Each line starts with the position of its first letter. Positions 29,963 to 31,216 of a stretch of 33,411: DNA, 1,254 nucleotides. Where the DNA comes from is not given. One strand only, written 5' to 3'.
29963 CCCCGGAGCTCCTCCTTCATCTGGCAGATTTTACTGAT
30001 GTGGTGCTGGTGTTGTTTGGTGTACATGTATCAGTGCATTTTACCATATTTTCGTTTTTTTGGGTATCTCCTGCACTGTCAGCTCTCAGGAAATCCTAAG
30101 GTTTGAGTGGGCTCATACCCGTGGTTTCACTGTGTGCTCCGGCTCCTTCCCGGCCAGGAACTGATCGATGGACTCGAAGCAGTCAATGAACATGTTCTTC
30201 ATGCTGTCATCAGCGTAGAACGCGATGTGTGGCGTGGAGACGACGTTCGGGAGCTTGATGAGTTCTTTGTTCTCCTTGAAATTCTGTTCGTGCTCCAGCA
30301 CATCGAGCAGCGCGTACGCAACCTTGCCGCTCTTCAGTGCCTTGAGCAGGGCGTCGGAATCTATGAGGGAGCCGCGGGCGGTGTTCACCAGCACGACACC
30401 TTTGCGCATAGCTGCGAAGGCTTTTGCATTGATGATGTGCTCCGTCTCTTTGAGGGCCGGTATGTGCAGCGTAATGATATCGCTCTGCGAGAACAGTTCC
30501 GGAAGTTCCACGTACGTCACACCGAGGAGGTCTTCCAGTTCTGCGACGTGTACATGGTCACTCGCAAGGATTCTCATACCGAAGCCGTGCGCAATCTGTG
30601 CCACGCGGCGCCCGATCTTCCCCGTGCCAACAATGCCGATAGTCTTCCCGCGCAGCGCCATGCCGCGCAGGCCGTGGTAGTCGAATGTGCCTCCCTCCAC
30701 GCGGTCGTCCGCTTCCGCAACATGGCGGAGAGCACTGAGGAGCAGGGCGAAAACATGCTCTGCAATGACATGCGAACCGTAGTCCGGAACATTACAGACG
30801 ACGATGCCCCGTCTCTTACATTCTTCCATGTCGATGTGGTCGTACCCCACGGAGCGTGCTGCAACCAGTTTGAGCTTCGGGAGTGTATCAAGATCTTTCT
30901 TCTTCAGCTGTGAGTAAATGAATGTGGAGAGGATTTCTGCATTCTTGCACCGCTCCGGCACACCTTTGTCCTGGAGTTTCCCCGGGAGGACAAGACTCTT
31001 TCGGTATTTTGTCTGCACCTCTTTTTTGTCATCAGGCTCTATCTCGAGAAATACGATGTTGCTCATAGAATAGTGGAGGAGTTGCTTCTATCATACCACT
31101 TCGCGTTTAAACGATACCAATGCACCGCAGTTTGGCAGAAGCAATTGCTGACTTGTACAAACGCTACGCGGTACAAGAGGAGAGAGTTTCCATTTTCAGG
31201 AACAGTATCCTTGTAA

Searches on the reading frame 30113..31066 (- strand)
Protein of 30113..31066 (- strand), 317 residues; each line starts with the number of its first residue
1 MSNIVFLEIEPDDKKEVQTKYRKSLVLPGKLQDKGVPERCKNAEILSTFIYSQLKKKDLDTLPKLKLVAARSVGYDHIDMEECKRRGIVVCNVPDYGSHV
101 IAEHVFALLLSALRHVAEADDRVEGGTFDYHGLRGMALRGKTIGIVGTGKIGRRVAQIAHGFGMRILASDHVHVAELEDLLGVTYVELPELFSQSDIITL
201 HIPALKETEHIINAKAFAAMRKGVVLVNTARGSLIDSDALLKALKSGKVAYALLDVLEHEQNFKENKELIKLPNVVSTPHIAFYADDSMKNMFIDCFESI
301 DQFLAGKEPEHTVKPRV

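Call 9: search_protein_families(library=pfam, proteins=[window:30113-31066:-], max_evalue=0.001)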
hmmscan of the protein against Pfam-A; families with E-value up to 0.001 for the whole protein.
window:30113-31066:- (317 aa): 3 families
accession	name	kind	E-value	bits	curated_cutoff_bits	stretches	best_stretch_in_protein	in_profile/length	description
PF02826.25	2-Hacid_dh_C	-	5.4e-60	202.2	25.1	1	106-282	1-178/178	D-isomer specific 2-hydroxyacid dehydrogenase, NAD binding domain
PF00389.36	2-Hacid_dh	-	1.9e-28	99.3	24.6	1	8-313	6-133/134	D-isomer specific 2-hydroxyacid dehydrogenase, catalytic domain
PF03446.21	NAD_binding_2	-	7.4e-05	23.3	21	1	142-249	1-112/161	NAD binding domain of 6-phosphogluconate dehydrogenase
